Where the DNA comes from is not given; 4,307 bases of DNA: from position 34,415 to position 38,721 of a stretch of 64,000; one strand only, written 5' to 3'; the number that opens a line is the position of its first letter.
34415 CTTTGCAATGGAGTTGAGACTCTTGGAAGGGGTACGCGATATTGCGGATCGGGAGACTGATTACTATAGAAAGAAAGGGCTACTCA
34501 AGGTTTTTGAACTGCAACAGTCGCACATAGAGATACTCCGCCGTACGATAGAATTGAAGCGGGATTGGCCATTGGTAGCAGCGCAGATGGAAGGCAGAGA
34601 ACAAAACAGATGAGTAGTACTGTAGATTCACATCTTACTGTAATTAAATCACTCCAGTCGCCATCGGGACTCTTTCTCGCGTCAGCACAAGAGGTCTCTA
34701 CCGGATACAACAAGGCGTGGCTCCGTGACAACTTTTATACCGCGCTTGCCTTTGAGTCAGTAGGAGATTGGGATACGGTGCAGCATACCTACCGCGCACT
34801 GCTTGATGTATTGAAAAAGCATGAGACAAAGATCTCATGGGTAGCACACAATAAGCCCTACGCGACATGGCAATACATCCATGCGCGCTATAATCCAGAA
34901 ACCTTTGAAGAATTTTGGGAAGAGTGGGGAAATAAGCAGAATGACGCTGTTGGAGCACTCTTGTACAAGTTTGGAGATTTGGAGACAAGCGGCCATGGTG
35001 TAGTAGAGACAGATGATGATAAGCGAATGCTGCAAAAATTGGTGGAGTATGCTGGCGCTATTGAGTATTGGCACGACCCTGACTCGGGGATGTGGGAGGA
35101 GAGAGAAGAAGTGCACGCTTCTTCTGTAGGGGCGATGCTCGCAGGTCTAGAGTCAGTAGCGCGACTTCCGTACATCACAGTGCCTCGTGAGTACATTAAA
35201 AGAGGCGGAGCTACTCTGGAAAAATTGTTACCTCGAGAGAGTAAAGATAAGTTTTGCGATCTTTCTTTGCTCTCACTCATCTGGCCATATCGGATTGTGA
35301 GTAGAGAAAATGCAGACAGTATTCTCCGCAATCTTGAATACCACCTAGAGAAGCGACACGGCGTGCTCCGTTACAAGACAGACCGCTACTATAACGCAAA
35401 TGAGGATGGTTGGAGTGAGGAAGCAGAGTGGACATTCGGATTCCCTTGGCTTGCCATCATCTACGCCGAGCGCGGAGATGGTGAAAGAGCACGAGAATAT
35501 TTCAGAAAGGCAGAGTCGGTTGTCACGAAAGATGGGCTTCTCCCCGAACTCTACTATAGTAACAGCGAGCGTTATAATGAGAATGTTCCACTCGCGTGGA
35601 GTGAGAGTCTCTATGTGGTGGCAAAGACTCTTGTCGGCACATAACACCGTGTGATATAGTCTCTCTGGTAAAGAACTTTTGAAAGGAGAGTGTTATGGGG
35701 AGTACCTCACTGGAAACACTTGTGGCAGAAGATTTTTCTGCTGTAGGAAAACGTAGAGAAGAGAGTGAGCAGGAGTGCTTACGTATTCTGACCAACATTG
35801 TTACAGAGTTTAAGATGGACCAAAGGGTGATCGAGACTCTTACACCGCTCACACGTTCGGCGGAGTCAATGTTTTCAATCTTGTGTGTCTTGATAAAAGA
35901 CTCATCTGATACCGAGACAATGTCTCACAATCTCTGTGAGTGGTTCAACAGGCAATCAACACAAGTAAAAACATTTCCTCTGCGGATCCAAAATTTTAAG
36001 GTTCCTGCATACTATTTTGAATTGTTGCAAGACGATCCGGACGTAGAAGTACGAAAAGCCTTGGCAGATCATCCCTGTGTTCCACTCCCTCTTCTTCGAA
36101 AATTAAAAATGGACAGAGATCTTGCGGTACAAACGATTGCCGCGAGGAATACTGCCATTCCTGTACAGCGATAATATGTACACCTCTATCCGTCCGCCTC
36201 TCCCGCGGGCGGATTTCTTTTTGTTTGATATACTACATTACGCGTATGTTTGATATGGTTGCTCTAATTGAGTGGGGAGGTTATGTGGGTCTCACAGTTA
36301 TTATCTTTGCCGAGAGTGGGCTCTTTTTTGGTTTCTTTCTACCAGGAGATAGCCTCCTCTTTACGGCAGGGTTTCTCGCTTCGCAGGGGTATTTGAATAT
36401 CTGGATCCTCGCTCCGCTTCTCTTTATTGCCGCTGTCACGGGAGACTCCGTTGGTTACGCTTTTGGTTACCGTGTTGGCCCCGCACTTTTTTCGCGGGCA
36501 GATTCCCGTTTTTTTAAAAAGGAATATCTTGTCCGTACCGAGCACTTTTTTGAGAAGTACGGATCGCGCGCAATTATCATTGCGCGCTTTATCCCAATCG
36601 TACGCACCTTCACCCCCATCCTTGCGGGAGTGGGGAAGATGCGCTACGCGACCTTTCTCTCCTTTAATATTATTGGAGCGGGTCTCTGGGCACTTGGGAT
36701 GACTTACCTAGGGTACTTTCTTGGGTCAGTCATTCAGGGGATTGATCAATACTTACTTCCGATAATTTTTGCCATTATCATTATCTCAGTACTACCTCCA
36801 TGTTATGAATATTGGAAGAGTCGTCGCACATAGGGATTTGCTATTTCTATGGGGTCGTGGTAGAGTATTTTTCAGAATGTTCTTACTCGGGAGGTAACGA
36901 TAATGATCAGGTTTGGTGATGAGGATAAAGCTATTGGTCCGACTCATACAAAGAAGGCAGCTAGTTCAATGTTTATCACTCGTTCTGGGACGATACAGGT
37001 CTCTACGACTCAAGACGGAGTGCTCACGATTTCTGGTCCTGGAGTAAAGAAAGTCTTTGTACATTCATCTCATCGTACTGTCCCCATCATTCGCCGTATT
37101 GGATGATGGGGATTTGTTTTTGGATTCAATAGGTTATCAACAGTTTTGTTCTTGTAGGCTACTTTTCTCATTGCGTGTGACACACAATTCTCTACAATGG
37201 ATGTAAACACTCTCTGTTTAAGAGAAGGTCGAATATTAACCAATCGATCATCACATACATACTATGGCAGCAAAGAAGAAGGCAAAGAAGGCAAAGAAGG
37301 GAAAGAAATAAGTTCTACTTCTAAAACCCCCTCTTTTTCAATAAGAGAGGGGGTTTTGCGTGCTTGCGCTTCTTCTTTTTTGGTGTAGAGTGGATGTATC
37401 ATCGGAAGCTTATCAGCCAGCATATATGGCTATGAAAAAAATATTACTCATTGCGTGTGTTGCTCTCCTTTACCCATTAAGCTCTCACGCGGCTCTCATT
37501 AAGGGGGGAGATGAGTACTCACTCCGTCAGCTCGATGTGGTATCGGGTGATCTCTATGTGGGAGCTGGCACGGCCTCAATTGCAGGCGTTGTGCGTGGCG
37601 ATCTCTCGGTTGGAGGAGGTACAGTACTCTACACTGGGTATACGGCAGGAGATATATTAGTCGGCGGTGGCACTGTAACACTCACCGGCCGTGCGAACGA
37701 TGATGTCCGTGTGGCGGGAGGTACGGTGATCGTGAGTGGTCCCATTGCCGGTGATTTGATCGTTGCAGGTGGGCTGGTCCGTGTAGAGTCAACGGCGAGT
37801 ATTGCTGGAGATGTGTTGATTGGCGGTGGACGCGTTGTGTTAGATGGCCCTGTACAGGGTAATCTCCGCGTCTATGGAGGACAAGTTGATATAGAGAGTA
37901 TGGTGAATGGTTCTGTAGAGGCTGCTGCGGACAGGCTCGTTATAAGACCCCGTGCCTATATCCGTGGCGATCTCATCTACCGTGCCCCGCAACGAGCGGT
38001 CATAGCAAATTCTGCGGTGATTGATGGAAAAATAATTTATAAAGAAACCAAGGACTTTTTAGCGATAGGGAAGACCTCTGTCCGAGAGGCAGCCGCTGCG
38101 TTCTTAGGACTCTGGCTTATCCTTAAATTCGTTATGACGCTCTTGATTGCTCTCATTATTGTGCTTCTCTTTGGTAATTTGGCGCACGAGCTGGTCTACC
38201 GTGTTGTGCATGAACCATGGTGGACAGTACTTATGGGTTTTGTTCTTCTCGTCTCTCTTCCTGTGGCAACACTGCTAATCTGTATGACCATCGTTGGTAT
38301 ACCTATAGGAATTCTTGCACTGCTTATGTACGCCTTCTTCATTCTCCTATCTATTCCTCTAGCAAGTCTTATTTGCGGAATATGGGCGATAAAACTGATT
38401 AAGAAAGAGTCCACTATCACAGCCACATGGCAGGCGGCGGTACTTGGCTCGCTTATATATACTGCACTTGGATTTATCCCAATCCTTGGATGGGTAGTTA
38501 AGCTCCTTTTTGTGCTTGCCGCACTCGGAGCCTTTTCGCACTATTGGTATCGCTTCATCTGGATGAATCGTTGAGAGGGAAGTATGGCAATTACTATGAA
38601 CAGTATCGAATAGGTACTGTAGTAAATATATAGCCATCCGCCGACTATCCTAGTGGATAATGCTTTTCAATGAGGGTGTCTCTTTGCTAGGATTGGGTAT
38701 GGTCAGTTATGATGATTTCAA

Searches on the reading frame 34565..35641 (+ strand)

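Call 77: search_protein_families(library=pfam, proteins=[window:34565-35641:+], max_evalue=0.00001)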
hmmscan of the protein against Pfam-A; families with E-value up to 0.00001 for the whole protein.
window:34565-35641:+ (359 aa): 1 family
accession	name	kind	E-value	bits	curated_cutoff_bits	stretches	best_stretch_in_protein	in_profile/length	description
PF00723.27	Glyco_hydro_15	-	1.2e-18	67.7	22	1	19-197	7-191/427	Glycosyl hydrolases family 15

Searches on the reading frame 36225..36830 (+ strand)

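Call 77: search_protein_families(library=pfam, proteins=[window:36225-36830:+], max_evalue=0.00001)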
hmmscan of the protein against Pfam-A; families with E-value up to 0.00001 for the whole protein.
window:36225-36830:+ (202 aa): 1 family
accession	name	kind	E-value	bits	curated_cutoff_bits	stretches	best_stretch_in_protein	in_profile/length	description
PF09335.16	VTT_dom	-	2.9e-23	83.1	33.9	1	39-164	1-122/123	VTT domain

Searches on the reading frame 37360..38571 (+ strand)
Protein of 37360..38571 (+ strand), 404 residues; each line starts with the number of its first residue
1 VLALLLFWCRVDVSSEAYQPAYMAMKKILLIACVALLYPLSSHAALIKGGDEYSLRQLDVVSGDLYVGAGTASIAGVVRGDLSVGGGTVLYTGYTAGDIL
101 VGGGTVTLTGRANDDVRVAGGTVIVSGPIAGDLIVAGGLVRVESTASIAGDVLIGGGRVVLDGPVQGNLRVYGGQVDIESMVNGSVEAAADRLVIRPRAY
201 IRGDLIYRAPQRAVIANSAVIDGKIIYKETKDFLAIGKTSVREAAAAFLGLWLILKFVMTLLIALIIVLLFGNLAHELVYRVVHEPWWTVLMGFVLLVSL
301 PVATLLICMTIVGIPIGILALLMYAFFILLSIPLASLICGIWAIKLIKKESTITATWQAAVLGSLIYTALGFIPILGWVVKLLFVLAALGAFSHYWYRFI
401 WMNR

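Call 77: search_protein_families(library=pfam, proteins=[window:37360-38571:+], max_evalue=0.00001)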
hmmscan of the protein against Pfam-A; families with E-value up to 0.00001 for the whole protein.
window:37360-38571:+ (404 aa): 1 family
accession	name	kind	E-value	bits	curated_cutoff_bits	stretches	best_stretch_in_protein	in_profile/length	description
PF04519.19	Bactofilin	-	3.5e-07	30.8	27.9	0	78-166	9-94/98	Polymer-forming cytoskeletal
